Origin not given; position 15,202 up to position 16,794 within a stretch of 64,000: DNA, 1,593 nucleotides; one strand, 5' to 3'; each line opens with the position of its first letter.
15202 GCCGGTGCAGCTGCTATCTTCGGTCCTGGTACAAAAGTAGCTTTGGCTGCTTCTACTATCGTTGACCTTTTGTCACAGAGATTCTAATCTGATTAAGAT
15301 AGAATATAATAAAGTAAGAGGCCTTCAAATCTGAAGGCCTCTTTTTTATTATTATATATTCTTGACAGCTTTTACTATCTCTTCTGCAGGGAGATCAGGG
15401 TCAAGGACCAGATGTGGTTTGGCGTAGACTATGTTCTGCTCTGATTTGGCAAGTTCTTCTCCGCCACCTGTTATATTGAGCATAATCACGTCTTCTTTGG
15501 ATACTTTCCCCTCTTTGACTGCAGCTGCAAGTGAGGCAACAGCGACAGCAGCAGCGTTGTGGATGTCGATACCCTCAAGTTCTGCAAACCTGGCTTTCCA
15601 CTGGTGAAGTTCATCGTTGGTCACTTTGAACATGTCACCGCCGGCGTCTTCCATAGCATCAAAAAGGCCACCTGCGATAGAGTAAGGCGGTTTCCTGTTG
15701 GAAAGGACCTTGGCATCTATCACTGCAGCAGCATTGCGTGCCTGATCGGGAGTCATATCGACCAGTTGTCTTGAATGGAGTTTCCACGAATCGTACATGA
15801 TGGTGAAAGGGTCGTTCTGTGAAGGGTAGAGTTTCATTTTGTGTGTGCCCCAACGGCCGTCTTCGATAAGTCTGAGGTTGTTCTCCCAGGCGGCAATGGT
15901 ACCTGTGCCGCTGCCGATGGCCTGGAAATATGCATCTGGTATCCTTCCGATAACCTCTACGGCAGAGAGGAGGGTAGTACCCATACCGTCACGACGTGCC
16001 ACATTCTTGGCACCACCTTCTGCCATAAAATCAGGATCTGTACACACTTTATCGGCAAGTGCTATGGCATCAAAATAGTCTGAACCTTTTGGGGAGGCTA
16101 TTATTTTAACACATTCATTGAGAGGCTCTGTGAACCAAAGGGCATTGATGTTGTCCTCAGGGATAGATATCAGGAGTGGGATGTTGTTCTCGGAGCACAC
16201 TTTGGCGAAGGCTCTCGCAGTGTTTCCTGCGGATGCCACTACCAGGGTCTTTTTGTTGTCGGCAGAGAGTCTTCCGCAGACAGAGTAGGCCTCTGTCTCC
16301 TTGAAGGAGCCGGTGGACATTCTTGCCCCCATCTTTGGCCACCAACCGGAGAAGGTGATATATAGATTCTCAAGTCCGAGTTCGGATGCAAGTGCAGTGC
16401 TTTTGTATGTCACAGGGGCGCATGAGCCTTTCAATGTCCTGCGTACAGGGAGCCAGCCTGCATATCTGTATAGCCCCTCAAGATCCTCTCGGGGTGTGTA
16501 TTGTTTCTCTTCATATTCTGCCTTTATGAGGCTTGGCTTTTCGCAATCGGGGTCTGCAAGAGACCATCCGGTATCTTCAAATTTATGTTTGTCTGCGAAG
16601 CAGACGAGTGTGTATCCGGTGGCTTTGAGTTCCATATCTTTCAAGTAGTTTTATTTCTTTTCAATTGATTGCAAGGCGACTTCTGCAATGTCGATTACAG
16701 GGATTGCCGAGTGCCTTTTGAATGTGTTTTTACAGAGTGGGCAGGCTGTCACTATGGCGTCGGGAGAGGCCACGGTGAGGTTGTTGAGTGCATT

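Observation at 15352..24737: Nine-gene operon embedding an sHdr-ordered heterodisulfide-reductase-like complex inside a putative sulfonolipid (capnine-type) pathway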

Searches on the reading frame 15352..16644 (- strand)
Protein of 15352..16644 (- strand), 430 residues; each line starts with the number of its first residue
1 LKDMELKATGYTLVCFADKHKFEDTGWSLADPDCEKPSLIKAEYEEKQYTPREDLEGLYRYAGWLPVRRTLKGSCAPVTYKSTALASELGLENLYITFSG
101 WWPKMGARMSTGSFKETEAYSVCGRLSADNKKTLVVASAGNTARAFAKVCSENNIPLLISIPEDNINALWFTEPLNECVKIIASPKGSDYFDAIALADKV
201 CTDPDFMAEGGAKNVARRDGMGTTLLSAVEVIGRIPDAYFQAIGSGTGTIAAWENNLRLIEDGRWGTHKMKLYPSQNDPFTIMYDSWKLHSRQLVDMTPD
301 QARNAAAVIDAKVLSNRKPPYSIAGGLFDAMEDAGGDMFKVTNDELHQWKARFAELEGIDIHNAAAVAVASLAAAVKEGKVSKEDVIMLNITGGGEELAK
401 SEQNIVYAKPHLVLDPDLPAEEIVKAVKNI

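Call 3: search_protein_families(library=pfam, proteins=[window:15352-16644:-], max_evalue=0.01)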
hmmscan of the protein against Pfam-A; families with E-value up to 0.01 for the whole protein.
window:15352-16644:- (430 aa): 1 family
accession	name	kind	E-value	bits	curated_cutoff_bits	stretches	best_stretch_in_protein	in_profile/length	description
PF00291.31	PALP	-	5.5e-28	98.6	35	1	102-393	25-295/295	Pyridoxal-phosphate dependent enzyme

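Call 4: search_protein_families(library=ncbifam, proteins=[window:15352-16644:-], max_evalue=0.01)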
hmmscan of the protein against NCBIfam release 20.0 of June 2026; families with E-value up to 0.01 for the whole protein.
window:15352-16644:- (430 aa): 15 families
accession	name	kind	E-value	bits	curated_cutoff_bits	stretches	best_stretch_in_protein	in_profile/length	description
TIGR03844.1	cysteate_syn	equivalog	9.9e-137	455.9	324.9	1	11-412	1-396/398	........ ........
NF006050.0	PRK08197.1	equivalog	9.6e-17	60.8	303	1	15-399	11-385/406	threonine synthase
NF004996.0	PRK06381.1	equivalog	1.4e-10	40.7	266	1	79-394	18-317/319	threonine synthase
TIGR00260.1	thrC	equivalog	4.7e-10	39.2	167.1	1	79-395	25-335/340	threonine synthase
NF004170.0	PRK05638.1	equivalog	2.3e-07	29.8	421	1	104-182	85-162/442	threonine synthase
TIGR01127.1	ilvA_1Cterm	equivalog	4.1e-07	29.3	378.75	1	100-200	16-114/380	threonine ammonia-lyase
NF006205.0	PRK08329.1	equivalog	4.3e-07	29.2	358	1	31-165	18-138/347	threonine synthase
NF006390.0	PRK08639.1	equivalog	6.4e-06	25.4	421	1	112-251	53-192/418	threonine ammonia-lyase IlvA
TIGR02079.1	THD1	equivalog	8.3e-05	21.5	440.55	1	112-162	44-95/410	threonine ammonia-lyase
NF005680.0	PRK07476.1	equivalog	0.00045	19.3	413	1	102-159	41-99/326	hydroxyectoine utilization dehydratase EutB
NF005292.0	PRK06815.1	equivalog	0.00079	18.6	371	0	108-165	45-103/320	threonine/serine dehydratase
NF005600.0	PRK07334.1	equivalog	0.0012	17.6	496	1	101-164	45-109/408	threonine ammonia-lyase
NF005454.0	PRK07048.1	equivalog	0.0023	17.1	452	0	111-165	52-107/324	threo-3-hydroxy-L-aspartate ammonia-lyase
TIGR02991.1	ectoine_eutB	equivalog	0.0044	16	413.35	1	104-161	39-97/317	hydroxyectoine utilization dehydratase EutB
NF006389.0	PRK08638.1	equivalog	0.0074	15.3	453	0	108-162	51-106/333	bifunctional threonine ammonia-lyase/L-serine ammonia-lyase TdcB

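Call 20: search_solved_structures(query=window:15352-16644:-, show_alignments=1, max_evalue=0.00001)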
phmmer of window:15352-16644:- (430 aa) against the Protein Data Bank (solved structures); distinct sequences matched with E-value up to 0.00001: 5.
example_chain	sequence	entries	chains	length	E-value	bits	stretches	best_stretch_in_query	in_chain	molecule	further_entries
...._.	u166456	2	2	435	5.9e-166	555.6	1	7-425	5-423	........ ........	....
2d1f_A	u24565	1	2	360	1.7e-11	46.8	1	109-255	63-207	Threonine synthase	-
6cgq_A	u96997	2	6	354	2.2e-11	46.4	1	110-410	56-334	Threonine synthase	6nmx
2zsj_A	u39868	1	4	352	1.4e-10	43.7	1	105-425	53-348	Threonine synthase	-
1uim_A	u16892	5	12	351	1.4e-09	40.4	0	326-401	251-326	Threonine Synthase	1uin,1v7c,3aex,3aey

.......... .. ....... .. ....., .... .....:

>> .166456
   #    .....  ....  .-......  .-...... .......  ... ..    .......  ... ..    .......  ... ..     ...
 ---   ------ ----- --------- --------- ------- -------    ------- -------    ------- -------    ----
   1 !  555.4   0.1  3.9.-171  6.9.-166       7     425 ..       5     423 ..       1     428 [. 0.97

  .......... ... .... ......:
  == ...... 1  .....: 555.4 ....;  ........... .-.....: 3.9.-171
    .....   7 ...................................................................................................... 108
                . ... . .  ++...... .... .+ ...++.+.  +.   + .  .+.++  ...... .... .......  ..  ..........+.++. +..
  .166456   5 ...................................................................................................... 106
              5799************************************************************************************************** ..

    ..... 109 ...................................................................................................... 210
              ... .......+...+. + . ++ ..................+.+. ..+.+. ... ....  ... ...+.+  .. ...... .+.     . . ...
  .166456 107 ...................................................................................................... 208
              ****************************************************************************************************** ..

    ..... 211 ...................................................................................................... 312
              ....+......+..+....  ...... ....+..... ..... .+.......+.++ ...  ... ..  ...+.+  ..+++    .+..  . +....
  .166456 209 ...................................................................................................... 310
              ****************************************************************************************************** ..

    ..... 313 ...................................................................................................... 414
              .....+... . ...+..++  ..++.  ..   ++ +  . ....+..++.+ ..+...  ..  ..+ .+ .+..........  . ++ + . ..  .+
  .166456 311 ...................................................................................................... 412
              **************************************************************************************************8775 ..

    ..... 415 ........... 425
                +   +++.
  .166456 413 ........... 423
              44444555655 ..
